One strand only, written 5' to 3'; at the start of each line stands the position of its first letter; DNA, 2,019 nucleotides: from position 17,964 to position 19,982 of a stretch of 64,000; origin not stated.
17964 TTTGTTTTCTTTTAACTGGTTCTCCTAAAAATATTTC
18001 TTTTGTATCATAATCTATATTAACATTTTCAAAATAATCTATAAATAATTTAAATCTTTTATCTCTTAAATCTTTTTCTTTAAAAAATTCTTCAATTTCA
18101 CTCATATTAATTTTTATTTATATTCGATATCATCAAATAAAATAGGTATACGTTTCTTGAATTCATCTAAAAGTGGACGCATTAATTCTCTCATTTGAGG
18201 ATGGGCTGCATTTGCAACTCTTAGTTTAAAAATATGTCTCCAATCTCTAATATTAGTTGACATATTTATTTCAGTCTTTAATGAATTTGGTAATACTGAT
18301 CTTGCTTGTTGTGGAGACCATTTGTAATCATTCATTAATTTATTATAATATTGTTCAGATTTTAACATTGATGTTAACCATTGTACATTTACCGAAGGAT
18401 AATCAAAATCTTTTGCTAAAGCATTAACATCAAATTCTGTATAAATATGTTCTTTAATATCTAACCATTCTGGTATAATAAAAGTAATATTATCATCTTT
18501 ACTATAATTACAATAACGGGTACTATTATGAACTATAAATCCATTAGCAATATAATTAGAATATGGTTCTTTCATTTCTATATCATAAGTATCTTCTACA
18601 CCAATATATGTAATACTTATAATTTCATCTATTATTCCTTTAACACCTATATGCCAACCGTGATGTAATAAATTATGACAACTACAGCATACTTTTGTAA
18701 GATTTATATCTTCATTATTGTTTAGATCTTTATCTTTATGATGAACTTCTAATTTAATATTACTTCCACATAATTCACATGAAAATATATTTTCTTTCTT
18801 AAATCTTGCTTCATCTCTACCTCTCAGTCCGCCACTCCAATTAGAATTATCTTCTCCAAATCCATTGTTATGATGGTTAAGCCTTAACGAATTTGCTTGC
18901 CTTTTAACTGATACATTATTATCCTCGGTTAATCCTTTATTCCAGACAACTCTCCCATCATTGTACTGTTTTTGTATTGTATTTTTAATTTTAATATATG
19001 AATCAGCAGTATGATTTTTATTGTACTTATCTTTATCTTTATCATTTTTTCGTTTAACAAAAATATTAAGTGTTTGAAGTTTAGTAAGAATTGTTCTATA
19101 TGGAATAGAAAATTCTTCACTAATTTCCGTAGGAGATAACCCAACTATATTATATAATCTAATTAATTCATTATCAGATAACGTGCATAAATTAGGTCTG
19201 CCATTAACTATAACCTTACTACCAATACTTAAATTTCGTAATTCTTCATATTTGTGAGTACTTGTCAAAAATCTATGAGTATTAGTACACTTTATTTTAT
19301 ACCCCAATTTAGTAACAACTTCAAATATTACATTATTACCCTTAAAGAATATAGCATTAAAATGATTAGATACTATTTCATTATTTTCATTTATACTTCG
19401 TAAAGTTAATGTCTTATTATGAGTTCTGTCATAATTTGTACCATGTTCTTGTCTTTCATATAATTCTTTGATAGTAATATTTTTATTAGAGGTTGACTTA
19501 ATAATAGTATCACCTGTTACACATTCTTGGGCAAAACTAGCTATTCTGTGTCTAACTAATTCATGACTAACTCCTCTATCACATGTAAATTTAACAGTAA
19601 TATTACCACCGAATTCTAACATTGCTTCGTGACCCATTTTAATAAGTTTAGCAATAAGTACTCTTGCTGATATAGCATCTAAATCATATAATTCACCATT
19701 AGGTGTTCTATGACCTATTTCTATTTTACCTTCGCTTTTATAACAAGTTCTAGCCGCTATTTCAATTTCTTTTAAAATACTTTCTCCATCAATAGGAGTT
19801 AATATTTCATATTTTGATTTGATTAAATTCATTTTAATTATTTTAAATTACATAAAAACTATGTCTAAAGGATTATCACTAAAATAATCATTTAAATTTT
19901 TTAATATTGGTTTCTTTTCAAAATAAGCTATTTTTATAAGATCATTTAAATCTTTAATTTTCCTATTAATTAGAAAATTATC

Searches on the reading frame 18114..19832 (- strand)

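Call 65: search_protein_families(library=pfam, proteins=[window:18114-19832:-], max_evalue=0.001)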
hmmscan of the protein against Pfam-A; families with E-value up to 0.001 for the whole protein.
window:18114-19832:- (572 aa): 2 families
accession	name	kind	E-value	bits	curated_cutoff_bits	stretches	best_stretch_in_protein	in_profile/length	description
PF02511.20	Thy1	-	3.2e-35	122.1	24.8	2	436-563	85-190/191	Thymidylate synthase complementing protein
PF14890.11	Intein_splicing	-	7.8e-15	55.4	35.8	1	115-436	6-155/155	Intein splicing domain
